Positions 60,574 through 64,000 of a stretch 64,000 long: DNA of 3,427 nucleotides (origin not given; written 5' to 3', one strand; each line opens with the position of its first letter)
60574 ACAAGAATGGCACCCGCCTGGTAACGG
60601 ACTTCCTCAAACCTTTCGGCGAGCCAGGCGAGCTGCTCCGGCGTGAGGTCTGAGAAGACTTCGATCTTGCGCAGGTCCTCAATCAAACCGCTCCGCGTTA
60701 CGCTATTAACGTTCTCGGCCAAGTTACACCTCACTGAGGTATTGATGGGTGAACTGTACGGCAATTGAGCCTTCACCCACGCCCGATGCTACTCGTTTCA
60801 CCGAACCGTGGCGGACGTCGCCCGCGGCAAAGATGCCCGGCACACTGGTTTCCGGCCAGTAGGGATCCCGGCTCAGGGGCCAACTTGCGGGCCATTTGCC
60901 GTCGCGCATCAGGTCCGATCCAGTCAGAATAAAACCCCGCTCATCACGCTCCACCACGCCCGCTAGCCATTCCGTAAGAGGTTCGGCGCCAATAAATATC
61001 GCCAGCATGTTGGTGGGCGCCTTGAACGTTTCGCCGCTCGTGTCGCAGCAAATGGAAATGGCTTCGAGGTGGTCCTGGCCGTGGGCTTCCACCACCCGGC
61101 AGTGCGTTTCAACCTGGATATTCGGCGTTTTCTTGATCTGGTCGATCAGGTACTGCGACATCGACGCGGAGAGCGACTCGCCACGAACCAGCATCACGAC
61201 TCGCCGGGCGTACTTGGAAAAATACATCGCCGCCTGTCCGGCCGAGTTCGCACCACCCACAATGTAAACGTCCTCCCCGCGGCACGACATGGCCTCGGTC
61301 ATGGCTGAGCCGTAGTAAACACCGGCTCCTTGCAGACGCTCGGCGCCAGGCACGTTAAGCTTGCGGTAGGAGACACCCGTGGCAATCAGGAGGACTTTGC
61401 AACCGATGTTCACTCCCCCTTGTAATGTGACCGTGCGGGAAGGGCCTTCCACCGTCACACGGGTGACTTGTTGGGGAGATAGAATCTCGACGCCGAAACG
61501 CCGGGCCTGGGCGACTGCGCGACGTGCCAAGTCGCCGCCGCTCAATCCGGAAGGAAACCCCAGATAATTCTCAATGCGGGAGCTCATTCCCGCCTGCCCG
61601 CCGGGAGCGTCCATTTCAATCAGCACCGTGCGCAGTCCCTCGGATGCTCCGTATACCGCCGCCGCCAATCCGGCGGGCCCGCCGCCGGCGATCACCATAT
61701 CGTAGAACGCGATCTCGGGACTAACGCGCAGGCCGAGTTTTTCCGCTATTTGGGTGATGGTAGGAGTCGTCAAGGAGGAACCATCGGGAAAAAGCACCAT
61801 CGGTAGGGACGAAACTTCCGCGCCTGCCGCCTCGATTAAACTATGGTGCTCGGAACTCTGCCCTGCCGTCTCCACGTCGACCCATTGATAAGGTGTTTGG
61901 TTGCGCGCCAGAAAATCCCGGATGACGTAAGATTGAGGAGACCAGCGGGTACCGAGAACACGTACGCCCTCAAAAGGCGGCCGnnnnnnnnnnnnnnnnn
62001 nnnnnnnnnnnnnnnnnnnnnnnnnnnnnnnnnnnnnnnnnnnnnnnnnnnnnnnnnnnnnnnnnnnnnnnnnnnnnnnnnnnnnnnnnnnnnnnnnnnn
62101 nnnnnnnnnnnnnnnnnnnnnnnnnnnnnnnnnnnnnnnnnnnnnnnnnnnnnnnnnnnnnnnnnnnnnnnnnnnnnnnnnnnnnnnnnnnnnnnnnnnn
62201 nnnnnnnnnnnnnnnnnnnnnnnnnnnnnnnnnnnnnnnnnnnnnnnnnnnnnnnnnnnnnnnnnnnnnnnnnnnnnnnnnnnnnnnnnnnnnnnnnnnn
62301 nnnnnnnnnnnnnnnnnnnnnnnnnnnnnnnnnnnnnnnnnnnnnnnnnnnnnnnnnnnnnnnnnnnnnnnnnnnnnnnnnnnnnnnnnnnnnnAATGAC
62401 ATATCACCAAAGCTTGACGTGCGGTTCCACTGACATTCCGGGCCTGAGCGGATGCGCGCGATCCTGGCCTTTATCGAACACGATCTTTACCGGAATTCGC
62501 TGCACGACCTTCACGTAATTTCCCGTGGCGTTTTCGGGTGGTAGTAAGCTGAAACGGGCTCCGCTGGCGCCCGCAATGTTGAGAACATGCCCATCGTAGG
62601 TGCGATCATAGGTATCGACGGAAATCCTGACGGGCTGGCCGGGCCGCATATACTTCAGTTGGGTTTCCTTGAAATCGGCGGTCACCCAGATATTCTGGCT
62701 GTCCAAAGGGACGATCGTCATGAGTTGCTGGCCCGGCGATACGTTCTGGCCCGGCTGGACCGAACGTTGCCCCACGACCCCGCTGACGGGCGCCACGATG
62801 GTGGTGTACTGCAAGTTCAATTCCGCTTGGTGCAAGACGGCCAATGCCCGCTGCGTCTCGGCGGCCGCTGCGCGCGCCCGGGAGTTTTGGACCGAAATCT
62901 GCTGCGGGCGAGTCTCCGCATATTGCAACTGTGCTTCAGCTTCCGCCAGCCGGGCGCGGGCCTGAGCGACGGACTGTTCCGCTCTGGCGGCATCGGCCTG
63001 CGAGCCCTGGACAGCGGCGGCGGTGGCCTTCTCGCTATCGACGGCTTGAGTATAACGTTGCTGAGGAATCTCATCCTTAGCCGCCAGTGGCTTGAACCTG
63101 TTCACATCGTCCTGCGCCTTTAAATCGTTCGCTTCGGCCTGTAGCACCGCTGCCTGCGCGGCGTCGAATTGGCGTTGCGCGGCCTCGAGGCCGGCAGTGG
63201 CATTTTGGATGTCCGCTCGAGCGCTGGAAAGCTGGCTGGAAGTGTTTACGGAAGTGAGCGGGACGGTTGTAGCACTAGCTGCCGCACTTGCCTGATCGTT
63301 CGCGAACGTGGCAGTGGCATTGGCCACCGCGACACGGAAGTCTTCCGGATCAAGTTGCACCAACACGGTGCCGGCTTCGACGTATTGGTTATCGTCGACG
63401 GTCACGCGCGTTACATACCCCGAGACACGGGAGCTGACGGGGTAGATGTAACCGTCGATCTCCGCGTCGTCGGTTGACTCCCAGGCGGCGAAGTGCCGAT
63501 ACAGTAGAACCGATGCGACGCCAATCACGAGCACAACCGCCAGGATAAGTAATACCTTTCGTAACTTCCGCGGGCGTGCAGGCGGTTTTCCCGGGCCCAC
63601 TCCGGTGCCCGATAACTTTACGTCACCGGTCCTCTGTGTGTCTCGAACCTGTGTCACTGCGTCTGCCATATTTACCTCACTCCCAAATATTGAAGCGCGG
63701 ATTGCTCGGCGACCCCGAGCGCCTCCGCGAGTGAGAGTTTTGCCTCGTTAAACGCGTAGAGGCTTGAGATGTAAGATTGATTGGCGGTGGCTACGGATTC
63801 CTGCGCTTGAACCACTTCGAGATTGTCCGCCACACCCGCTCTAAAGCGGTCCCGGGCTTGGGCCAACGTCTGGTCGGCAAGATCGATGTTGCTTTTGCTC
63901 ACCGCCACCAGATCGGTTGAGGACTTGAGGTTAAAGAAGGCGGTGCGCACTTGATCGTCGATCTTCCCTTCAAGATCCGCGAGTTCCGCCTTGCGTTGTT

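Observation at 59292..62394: Cyclic-nucleotide-sensing histidine kinase paired with a receiver fused to a CxxC-less thioredoxin-reductase-like flavoprotein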

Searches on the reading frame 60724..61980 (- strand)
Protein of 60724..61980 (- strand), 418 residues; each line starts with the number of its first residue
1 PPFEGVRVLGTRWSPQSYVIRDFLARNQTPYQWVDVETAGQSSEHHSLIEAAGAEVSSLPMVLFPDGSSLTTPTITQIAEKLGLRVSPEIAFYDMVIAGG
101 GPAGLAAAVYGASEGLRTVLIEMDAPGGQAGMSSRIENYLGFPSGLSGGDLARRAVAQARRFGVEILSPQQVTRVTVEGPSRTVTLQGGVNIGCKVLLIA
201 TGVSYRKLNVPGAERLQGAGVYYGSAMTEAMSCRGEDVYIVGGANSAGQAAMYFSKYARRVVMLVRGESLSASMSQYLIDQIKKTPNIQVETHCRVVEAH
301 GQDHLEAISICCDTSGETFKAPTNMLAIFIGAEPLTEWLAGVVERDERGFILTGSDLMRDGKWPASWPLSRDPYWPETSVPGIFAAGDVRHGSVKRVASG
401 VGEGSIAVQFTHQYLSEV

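Call 77: search_dna_similar(query=window:60724-61980:-, collection=plasmids, mode=protein, max_evalue=1e-60, max_rows=60, rows=spread)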
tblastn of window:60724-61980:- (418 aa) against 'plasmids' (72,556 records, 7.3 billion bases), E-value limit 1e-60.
Records with a match: 113; places in all: 152; records where one place covers at least 80% of the query: 112.
Best place of each record, by identity: 60-80% 4; <60% 109.
By first word of the organism name: Rhizobium 24; Paraburkholderia 12; Rhodococcus 11; Caballeronia 9; Streptomyces 7; Cupriavidus 7; Deinococcus 5; Burkholderia 5; Methylobacterium 4; Nostoc 3; and 17 more.
By predicted mobility (MOB-suite, as given by PLSDB): non-mobilizable 73; mobilizable 29; conjugative 11.
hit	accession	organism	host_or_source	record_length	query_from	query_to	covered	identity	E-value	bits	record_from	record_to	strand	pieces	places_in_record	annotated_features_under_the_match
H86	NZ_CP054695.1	Nostoc edaphicum CCNP1411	-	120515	1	418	100%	62.9%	5e-164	518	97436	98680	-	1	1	FAD-dependent oxidoreductase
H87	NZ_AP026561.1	Deinococcus aetherius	-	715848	1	418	100%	60.0%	2e-148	473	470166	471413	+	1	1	FAD-dependent oxidoreductase | ATP-binding protein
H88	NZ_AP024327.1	Caballeronia sp. NK8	-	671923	3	417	99%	56.1%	3e-137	441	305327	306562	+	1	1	FAD-dependent oxidoreductase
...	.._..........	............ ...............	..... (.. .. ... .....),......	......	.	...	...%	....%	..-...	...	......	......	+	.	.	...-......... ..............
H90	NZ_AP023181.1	Paraburkholderia sp. PGU19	Physopelta gutta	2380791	1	416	100%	54.8%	3e-134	432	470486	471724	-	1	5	none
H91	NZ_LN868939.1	Nocardia farcinica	not known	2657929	2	416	99%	53.5%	6e-122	396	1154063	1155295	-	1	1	none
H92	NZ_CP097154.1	Deinococcus sp. QL22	-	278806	8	415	98%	51.8%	8e-115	376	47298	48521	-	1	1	FAD-dependent oxidoreductase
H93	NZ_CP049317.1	Caballeronia sp. SBC2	whole organism,soil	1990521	1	415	99%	48.9%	1e-109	361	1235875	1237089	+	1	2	none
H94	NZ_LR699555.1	Paraburkholderia dioscoreae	-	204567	6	416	98%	49.3%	6e-102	339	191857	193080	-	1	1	FAD-dependent oxidoreductase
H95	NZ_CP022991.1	Paraburkholderia aromaticivorans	-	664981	1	415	99%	48.7%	5e-109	359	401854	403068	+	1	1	cyclic nucleotide-binding domain-containing thioredoxin-disulfide ...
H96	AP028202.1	Paraburkholderia largidicola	Physopelta gutta,midgut,Midgut crypts ...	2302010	2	415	99%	48.6%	4e-106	351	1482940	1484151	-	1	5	hypothetical protein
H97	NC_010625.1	Paraburkholderia phymatum STM815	-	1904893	6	416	98%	48.8%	3e-100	334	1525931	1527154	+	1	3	record has no annotation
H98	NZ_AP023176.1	Paraburkholderia largidicola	Physopelta gutta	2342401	2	415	99%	48.3%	8e-105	347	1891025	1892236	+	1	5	none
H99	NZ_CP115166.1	Deinococcus aquaticus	Freshwater stream system, activated ...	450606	8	416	98%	48.7%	1e-111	367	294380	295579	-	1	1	cyclic nucleotide-binding domain-containing thioredoxin-disulfide ...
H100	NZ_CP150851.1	Burkholderia pyrrocinia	-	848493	6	417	99%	47.6%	4e-97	325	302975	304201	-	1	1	FAD-dependent oxidoreductase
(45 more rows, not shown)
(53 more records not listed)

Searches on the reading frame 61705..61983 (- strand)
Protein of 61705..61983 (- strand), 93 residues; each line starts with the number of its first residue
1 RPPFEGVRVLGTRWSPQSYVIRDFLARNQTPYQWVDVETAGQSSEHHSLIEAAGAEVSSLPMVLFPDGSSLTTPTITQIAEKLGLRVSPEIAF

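Call 37: search_protein_families(library=pfam, proteins=[window:61705-61983:-], max_evalue=10)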
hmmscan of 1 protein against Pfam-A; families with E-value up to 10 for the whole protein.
seq(93 aa): 1 family
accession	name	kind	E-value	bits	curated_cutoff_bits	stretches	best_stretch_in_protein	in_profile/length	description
PF11287.13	DUF3088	-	0.037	14.3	26.4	1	14-76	22-84/112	Protein of unknown function (DUF3088)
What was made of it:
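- On Glutaredoxin / mycoredoxin: There is no Pfam Grx hit (call 37).
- Tried and rejected: Pfam gave nothing meaningful, only DUF3088 at E 0.037 (call 37).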

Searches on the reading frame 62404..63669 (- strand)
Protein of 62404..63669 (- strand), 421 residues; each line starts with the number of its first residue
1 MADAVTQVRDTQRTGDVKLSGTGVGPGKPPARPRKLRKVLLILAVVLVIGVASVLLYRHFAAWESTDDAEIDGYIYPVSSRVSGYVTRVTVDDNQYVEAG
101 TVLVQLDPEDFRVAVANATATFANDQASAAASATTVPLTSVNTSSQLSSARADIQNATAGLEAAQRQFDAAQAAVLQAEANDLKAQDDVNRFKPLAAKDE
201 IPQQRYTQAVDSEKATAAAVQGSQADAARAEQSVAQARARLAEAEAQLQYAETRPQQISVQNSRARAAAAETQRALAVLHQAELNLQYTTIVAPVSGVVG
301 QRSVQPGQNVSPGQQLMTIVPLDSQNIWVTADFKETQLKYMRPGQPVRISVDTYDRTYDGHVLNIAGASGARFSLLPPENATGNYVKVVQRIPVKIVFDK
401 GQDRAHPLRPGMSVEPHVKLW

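Call 3: search_protein_families(library=pfam, proteins=[window:62404-63669:-], max_evalue=0.01)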
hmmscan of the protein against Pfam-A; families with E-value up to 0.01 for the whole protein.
window:62404-63669:- (421 aa): 5 families
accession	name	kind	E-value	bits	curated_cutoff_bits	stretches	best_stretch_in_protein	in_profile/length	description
PF13437.12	HlyD_3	-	2.4e-19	70.5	22.2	1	290-411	1-106/106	HlyD family secretion protein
PF16576.10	HlyD_D23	-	3.4e-18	66.1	30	1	241-365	56-184/214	Barrel-sandwich domain of CusB or HlyD membrane-fusion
PF13533.13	Biotin_lipoyl_2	-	2e-10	40.6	29.8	1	77-107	2-32/32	Biotin-lipoyl like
PF00529.27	CusB_dom_1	-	1.3e-07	32.2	26.5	1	114-413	12-82/89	Cation efflux system protein CusB domain 1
PF00364.28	Biotin_lipoyl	-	1.8e-06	28.1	22.1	0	76-106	43-73/73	Biotin-requiring enzyme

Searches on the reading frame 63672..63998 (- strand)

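Call 70: search_protein_families(library=pfam, proteins=[window:63672-63998:-], max_evalue=0.01)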
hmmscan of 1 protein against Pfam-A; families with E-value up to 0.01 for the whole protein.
window:63672-63998:- (108 aa): 1 family
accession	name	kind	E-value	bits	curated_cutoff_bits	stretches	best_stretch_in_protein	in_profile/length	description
PF02321.23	OEP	-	6.1e-13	49.4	22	1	3-95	95-187/187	Outer membrane efflux protein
